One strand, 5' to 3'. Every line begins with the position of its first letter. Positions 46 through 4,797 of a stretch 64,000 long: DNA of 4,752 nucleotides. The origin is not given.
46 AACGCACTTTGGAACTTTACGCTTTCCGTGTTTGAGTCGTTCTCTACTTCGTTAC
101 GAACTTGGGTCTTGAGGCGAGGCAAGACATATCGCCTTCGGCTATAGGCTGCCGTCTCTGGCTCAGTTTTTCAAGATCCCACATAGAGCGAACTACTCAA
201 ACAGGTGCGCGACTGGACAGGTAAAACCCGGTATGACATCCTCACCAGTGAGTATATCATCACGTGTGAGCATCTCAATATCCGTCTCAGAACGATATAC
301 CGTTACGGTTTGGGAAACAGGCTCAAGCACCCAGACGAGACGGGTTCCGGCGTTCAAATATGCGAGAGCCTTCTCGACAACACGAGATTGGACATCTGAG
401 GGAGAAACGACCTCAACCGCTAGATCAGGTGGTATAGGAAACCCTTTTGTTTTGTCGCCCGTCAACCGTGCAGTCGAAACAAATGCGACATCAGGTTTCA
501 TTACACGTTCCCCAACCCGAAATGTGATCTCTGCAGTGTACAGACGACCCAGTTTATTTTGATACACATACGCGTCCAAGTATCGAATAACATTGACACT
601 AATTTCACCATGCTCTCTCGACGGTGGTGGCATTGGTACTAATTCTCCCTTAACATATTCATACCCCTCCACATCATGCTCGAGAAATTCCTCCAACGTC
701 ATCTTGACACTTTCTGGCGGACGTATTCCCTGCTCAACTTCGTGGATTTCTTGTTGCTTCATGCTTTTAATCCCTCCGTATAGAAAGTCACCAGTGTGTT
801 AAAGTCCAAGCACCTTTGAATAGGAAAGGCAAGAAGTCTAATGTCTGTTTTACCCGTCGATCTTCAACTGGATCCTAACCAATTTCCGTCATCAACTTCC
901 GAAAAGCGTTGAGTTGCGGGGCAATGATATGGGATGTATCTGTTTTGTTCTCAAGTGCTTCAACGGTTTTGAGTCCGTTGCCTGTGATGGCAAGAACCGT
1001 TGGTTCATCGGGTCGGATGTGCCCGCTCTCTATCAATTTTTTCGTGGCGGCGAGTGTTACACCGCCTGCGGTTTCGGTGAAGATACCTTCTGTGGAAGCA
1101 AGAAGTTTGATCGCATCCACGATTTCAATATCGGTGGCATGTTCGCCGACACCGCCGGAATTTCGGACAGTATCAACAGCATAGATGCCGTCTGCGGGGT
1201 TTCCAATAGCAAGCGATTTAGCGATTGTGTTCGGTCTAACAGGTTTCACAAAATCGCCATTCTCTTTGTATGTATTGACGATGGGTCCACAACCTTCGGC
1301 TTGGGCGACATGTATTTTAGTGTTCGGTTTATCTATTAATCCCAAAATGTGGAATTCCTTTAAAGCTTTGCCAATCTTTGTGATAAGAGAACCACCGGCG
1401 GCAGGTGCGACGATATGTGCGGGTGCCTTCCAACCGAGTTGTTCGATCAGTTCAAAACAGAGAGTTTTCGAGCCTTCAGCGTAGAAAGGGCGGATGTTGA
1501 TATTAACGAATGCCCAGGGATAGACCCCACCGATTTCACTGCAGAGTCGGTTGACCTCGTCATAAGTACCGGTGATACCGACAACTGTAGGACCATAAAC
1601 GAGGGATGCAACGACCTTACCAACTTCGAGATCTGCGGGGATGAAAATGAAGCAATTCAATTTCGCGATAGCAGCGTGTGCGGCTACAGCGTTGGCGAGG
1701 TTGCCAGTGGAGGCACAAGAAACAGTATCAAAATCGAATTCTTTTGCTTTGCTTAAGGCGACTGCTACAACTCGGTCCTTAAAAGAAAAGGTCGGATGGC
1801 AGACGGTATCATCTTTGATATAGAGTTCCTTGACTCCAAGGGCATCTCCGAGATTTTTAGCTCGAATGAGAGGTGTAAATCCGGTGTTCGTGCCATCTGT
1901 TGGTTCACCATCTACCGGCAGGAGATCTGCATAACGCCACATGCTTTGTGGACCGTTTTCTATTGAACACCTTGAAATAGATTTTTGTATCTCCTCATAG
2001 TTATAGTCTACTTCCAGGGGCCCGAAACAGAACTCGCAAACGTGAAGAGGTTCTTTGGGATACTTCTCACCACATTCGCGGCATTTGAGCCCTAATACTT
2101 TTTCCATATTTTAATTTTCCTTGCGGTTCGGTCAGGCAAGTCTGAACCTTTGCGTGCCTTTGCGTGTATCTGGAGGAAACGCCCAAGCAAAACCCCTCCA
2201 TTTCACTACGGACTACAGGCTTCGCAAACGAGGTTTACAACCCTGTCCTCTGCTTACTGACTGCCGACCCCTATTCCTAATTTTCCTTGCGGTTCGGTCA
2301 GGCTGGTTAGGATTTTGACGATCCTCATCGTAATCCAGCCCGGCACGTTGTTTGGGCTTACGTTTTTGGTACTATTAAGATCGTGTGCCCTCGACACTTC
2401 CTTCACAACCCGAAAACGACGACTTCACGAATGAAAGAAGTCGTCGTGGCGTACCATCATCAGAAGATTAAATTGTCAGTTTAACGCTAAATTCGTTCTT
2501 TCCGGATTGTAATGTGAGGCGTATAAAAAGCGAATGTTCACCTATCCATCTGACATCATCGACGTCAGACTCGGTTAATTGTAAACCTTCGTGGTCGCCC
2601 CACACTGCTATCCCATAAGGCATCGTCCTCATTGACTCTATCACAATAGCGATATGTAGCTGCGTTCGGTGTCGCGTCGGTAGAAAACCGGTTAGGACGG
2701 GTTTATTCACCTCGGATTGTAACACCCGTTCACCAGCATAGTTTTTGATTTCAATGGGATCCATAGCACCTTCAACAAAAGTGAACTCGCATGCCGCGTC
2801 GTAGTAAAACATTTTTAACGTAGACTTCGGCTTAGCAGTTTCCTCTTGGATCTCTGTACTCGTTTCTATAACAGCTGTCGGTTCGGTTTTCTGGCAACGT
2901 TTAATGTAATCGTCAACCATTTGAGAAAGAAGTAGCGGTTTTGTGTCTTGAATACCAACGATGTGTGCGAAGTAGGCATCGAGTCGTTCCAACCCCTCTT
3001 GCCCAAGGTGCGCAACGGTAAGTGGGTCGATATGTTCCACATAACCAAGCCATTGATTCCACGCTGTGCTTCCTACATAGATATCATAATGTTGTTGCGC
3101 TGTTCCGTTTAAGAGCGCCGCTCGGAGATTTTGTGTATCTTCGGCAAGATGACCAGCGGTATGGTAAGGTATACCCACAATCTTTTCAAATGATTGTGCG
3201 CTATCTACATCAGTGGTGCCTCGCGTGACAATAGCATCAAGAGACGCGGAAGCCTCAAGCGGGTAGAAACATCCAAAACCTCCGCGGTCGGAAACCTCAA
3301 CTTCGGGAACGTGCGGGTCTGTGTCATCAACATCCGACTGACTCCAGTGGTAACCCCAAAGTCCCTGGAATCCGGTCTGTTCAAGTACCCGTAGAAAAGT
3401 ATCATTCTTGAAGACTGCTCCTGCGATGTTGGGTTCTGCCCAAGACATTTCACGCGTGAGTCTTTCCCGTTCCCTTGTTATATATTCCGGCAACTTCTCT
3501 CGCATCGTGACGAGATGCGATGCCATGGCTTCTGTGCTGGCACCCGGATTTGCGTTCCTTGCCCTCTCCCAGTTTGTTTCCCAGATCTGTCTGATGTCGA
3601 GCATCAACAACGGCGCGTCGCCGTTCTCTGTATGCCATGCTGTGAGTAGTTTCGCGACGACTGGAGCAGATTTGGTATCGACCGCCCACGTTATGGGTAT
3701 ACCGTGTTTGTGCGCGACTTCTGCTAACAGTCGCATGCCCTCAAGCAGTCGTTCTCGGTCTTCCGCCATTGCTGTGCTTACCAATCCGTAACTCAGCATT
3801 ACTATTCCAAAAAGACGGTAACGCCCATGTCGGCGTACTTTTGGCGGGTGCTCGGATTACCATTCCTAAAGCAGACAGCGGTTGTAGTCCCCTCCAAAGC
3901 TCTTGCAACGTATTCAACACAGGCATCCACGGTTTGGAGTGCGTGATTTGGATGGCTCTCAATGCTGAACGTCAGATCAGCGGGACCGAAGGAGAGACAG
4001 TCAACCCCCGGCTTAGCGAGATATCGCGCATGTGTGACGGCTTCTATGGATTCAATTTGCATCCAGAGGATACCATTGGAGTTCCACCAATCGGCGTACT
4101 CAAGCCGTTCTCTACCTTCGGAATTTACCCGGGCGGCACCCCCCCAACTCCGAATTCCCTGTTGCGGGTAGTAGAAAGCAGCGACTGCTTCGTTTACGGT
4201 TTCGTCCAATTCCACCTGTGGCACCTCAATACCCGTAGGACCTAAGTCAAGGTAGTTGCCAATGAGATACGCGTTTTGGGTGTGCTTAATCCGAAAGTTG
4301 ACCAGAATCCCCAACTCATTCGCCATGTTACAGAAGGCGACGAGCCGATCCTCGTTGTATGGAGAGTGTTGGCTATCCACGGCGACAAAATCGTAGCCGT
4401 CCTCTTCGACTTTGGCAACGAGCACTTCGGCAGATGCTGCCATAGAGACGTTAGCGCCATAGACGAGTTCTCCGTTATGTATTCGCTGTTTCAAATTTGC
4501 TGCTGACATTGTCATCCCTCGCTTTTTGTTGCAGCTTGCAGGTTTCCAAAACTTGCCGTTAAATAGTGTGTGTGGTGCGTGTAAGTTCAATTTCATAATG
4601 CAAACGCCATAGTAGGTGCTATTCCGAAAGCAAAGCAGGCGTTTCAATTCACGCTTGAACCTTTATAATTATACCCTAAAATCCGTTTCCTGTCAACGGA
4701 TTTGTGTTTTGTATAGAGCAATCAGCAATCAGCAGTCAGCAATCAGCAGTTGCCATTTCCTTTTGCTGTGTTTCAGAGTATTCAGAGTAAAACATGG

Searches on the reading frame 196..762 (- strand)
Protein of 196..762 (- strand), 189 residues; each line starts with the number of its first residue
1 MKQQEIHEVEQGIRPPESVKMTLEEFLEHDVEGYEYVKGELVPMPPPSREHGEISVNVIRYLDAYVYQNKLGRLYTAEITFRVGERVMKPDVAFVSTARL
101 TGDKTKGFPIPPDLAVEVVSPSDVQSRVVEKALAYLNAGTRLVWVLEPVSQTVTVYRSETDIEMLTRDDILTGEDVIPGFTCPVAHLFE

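Call 44: search_protein_families(library=ncbifam, proteins=[window:196-762:-], max_evalue=0.001)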
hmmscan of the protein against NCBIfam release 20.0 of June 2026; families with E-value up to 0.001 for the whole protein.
window:196-762:- (189 aa): 0 families

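Call 45: search_protein_families(library=pfam, proteins=[window:196-762:-], max_evalue=0.1)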
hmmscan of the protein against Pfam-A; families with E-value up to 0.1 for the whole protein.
window:196-762:- (189 aa): 1 family
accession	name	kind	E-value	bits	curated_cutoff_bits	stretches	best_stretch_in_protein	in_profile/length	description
PF05685.18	Uma2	-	1.4e-36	126.1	27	1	25-185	3-172/172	Putative restriction endonuclease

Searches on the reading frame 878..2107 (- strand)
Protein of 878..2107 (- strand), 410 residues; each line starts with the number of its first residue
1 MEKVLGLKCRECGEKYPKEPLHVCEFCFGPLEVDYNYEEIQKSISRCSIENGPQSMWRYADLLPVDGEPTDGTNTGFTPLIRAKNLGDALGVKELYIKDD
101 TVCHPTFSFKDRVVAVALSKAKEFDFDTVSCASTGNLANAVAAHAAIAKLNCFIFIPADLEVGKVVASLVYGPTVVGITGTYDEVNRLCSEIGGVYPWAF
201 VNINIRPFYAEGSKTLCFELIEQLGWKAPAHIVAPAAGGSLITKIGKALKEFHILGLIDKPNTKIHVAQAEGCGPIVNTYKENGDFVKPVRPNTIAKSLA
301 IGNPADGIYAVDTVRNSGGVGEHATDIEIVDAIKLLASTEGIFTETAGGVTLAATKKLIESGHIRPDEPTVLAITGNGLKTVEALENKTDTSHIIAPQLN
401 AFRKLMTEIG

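Call 44: search_protein_families(library=ncbifam, proteins=[window:878-2107:-], max_evalue=0.001)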
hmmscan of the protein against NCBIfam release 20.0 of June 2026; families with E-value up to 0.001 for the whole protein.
window:878-2107:- (410 aa): 34 families (the best 25 are shown)
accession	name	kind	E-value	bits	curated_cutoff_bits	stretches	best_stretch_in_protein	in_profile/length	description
TIGR00260.1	thrC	equivalog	6e-82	275.5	167.1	1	56-383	1-340/340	threonine synthase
NF006050.0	PRK08197.1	equivalog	1.1e-79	268.1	303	1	3-391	5-394/406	threonine synthase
NF004170.0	PRK05638.1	equivalog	1.9e-53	181.6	421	1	7-383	2-360/442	threonine synthase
NF005035.0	PRK06450.1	equivalog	2.4e-36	125.2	301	1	8-381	5-337/338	threonine synthase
NF006205.0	PRK08329.1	equivalog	6.5e-35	120.7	358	1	7-381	2-346/347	threonine synthase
NF004996.0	PRK06381.1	equivalog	6.5e-28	97.7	266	1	73-377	11-317/319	threonine synthase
TIGR01127.1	ilvA_1Cterm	equivalog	5.3e-19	68.4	378.75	1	78-355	1-265/380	threonine ammonia-lyase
TIGR03844.1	cysteate_syn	equivalog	7.7e-18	64.4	324.9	2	7-192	3-183/398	cysteate synthase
NF005680.0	PRK07476.1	equivalog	4.3e-14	52.2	413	1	77-380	23-312/326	hydroxyectoine utilization dehydratase EutB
NF005600.0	PRK07334.1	equivalog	3.4e-13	48.9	496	1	78-355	29-291/408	threonine ammonia-lyase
NF006389.0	PRK08638.1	equivalog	4.4e-13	48.9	453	1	78-356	28-293/333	bifunctional threonine ammonia-lyase/L-serine ammonia-lyase TdcB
NF005292.0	PRK06815.1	equivalog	3.6e-12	46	371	1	77-360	21-292/320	threonine/serine dehydratase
NF006390.0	PRK08639.1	equivalog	8.3e-12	44.8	421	1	78-375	26-310/418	threonine ammonia-lyase IlvA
TIGR01124.1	ilvA_2Cterm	equivalog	9.6e-12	44.2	411.3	1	78-367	18-295/499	threonine ammonia-lyase, biosynthetic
NF006674.0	PRK09224.1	subfamily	7.2e-11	41.5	577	1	78-367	26-303/508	threonine ammonia-lyase IlvA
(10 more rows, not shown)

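Call 45: search_protein_families(library=pfam, proteins=[window:878-2107:-], max_evalue=0.1)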
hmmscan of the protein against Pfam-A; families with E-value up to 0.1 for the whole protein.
window:878-2107:- (410 aa): 2 families
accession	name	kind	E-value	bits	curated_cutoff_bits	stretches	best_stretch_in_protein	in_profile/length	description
PF00291.31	PALP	-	2e-62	211.6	35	1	75-376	5-295/295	Pyridoxal-phosphate dependent enzyme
PF05810.19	NinF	-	3.2e-07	30.6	27.5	1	8-32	1-25/25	NinF protein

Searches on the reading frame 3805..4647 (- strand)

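Call 15: search_protein_families(library=pfam, proteins=[window:3805-4647:-], max_evalue=0.001)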
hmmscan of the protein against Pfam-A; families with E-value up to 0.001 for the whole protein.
window:3805-4647:- (281 aa): 1 family
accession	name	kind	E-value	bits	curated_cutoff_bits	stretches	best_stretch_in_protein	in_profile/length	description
PF03328.21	HpcH_HpaI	-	9.1e-15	55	25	1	71-237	8-166/221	HpcH/HpaI aldolase/citrate lyase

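Call 44: search_protein_families(library=ncbifam, proteins=[window:3805-4647:-], max_evalue=0.001)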
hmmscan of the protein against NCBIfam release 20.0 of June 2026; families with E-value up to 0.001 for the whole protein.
window:3805-4647:- (281 aa): 4 families
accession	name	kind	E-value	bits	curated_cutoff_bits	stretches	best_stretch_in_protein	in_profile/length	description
TIGR02311.1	HpaI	equivalog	1.4e-20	73.8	368.8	1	52-277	3-226/249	4-hydroxy-2-oxoheptanedioate aldolase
NF007849.0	PRK10558.1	equivalog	3.3e-19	69.3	393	1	50-277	8-232/256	2-dehydro-3-deoxyglucarate aldolase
TIGR03239.1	GarL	equivalog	8.8e-18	64.8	406.75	1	52-277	3-225/249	2-dehydro-3-deoxyglucarate aldolase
NF007521.0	PRK10128.1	equivalog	9.2e-14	51.6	441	1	49-275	6-230/267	2-keto-3-deoxy-L-rhamnonate aldolase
